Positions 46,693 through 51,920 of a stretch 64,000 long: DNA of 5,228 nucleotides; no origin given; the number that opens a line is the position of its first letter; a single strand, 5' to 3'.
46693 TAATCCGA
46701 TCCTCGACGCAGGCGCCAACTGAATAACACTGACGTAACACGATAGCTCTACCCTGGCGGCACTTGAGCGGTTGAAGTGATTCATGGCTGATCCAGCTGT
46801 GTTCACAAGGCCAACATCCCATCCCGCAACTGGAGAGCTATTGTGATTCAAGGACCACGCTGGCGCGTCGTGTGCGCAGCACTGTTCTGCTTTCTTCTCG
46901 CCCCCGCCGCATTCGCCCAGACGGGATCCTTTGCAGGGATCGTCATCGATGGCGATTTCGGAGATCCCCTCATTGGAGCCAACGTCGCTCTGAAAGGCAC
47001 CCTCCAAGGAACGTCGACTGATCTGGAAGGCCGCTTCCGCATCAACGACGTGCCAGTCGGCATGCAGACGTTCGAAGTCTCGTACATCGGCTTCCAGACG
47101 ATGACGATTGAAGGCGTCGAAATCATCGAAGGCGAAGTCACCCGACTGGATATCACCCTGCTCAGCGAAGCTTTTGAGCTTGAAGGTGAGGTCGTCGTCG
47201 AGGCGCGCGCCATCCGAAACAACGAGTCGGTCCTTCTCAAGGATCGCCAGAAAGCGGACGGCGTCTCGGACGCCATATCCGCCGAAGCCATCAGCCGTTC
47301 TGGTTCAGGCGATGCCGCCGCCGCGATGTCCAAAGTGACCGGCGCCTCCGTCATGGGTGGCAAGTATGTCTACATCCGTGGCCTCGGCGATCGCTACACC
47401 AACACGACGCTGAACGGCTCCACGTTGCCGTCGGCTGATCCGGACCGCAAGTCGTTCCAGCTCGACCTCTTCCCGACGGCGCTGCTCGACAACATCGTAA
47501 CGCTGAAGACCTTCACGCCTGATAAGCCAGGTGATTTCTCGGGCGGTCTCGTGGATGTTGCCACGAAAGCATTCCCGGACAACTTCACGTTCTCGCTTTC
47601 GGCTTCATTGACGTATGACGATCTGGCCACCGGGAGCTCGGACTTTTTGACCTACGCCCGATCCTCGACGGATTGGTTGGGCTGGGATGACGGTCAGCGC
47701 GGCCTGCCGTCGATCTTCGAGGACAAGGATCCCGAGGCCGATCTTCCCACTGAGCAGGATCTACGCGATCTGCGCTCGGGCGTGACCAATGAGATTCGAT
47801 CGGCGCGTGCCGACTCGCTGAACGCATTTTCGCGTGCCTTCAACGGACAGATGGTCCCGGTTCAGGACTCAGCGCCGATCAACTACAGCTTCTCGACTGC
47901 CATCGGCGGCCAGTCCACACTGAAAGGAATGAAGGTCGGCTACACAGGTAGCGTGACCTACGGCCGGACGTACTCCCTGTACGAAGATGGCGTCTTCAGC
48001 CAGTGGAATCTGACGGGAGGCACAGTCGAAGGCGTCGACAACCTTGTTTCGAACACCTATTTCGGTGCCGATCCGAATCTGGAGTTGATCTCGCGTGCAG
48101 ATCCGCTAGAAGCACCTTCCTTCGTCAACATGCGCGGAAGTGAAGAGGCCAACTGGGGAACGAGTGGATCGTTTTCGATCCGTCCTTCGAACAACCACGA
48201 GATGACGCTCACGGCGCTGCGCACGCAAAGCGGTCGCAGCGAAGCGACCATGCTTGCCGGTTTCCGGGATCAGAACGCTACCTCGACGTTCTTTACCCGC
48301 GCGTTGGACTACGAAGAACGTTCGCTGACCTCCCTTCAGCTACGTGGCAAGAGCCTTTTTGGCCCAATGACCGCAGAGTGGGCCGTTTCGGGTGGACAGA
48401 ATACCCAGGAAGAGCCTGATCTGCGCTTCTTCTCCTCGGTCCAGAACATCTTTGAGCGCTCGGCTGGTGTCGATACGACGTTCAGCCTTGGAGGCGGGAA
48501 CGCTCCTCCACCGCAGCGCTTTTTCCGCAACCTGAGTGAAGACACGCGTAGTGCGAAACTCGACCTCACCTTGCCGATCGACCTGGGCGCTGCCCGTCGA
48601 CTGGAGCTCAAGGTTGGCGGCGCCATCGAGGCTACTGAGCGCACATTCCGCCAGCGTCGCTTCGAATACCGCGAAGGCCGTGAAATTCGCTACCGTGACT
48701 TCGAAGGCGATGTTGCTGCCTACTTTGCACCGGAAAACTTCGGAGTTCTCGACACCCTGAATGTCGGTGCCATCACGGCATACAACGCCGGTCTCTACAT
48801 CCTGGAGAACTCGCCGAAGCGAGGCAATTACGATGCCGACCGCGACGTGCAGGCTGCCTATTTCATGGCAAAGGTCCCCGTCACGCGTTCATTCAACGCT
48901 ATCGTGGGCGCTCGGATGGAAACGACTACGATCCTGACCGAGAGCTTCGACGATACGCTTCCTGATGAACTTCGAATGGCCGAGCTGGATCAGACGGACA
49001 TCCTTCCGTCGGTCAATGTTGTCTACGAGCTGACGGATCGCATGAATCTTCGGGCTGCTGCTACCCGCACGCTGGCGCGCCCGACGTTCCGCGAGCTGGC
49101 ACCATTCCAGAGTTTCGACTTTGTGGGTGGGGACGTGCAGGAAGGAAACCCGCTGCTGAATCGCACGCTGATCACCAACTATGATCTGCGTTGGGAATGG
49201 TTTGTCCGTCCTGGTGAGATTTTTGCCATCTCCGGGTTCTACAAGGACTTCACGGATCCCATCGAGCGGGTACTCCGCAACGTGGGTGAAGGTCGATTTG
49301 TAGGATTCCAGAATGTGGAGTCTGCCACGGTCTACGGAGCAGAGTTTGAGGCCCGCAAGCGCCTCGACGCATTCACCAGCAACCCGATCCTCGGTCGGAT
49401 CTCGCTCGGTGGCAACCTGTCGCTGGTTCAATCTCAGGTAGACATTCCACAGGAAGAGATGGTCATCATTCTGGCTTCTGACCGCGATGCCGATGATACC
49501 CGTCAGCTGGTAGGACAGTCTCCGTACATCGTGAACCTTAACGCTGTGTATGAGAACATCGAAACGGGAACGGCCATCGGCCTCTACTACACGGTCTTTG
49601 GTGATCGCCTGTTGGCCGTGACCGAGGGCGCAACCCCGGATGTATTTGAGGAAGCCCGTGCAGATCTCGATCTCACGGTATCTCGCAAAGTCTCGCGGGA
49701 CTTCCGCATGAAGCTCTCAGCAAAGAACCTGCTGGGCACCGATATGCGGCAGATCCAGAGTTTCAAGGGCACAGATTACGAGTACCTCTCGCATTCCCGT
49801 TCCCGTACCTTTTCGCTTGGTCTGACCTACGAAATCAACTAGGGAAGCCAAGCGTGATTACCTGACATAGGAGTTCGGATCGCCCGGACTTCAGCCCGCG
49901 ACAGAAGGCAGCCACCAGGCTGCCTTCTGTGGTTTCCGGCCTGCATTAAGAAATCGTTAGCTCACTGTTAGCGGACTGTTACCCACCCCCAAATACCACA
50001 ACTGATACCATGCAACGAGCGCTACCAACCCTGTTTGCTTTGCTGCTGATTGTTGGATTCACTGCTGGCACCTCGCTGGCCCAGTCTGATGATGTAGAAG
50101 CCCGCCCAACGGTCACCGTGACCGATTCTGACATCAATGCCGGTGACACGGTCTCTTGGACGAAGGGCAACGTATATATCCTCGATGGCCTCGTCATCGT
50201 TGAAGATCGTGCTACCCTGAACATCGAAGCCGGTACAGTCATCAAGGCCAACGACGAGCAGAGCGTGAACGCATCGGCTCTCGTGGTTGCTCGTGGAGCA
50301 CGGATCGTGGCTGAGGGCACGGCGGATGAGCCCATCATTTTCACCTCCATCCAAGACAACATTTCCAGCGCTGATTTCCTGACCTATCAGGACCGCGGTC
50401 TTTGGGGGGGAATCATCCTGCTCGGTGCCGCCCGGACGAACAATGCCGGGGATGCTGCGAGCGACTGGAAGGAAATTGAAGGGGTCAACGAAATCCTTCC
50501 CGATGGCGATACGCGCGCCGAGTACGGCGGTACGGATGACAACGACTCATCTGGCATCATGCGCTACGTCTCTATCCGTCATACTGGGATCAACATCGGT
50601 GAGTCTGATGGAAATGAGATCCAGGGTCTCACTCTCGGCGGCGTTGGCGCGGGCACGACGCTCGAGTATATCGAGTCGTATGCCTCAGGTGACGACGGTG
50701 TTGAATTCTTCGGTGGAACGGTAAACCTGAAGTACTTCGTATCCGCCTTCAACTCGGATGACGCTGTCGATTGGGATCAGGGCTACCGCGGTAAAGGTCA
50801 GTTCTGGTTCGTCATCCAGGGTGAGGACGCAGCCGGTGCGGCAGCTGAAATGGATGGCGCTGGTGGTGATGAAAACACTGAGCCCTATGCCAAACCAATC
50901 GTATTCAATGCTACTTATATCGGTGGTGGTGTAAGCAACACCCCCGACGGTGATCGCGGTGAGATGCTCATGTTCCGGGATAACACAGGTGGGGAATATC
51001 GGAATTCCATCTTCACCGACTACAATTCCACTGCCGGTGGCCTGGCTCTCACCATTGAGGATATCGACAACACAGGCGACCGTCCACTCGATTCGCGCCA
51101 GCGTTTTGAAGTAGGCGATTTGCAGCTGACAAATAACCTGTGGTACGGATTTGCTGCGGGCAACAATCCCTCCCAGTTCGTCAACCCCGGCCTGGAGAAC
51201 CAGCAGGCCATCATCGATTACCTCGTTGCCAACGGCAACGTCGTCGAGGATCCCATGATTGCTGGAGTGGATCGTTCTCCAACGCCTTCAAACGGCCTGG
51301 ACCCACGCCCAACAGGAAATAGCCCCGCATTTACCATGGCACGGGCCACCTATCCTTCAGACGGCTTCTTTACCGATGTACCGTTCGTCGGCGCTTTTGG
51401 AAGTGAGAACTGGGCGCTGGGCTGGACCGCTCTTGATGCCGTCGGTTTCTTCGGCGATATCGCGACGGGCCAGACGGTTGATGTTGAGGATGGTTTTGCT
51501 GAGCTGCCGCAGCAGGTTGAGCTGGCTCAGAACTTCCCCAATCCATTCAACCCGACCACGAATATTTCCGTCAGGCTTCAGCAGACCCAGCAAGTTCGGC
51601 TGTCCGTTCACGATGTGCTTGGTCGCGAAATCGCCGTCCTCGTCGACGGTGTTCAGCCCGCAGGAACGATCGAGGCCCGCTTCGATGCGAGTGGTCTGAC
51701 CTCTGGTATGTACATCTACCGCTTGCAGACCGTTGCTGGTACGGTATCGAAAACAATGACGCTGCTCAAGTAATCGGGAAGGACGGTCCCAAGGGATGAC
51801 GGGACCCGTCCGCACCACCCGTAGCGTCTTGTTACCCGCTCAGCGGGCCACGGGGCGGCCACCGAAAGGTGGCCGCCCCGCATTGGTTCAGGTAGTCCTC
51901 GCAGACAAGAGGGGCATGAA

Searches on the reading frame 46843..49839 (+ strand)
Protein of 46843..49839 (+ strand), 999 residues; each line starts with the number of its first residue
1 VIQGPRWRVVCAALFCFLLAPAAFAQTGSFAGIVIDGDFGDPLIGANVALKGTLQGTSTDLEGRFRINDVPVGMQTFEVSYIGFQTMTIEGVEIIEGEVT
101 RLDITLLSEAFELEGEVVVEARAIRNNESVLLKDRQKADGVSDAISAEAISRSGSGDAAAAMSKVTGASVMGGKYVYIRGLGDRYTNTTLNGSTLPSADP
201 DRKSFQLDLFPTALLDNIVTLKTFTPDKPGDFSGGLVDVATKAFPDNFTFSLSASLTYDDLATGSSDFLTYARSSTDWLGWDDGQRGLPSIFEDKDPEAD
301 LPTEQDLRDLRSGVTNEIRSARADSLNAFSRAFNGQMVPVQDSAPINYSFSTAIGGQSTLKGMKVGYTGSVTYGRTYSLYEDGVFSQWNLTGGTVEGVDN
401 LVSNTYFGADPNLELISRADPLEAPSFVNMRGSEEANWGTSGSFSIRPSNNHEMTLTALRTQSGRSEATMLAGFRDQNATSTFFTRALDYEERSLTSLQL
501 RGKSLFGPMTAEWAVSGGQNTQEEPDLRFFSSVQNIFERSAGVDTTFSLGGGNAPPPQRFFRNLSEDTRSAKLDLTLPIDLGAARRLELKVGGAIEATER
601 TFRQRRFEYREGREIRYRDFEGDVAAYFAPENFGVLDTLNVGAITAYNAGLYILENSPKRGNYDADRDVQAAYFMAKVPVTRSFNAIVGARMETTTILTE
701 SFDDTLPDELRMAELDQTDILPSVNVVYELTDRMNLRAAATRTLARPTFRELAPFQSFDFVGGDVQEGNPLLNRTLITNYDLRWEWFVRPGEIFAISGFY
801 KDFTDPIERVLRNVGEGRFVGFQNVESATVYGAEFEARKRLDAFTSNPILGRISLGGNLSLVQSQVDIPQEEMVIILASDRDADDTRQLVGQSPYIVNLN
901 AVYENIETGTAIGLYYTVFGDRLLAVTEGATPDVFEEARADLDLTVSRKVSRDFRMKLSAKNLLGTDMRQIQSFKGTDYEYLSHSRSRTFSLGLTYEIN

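Call 46: search_protein_families(library=pfam, proteins=[window:46843-49839:+], max_evalue=0.00001)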
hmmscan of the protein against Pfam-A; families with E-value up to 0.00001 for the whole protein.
window:46843-49839:+ (999 aa): 5 families
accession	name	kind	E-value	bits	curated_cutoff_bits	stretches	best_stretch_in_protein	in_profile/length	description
PF00593.30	TonB_dep_Rec_b-barrel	-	5.5e-28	99.4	27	1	544-963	29-436/436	TonB dependent receptor-like, beta-barrel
PF14905.12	OMP_b-brl_3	-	1.8e-25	90.3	27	1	659-996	104-408/408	Outer membrane protein beta-barrel family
PF13715.12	CarbopepD_reg_2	-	4.9e-17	62.2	32.2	1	31-118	2-87/88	CarboxypepD_reg-like domain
PF13620.12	CarboxypepD_reg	-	2.4e-16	60.3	32.3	1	31-106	3-81/82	Carboxypeptidase regulatory-like domain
PF07715.20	Plug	-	8.2e-09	36.4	23.9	1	136-222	3-92/107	TonB-dependent Receptor Plug Domain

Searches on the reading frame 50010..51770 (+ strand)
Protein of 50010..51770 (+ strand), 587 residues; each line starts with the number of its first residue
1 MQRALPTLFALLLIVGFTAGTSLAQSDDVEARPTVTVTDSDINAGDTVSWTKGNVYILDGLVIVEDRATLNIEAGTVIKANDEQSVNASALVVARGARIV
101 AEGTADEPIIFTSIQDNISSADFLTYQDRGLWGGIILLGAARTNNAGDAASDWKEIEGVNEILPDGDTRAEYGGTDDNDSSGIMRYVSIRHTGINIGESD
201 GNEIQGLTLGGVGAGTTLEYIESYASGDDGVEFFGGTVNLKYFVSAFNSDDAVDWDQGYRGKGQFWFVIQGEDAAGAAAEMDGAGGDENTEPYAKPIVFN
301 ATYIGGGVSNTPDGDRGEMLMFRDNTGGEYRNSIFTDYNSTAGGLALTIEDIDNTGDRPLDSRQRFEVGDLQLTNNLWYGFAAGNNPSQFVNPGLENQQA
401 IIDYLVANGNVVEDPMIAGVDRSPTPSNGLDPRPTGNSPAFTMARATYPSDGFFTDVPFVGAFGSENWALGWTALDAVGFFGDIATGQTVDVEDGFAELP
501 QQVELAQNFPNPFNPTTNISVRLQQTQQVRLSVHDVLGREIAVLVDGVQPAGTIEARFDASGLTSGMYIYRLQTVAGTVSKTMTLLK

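Call 46: search_protein_families(library=pfam, proteins=[window:50010-51770:+], max_evalue=0.00001)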
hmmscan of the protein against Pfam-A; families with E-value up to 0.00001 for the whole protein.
window:50010-51770:+ (587 aa): 1 family
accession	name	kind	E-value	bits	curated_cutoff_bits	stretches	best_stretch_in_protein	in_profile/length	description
PF18962.6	Por_Secre_tail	-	2.6e-08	34.5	27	1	509-581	2-71/75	Secretion system C-terminal sorting domain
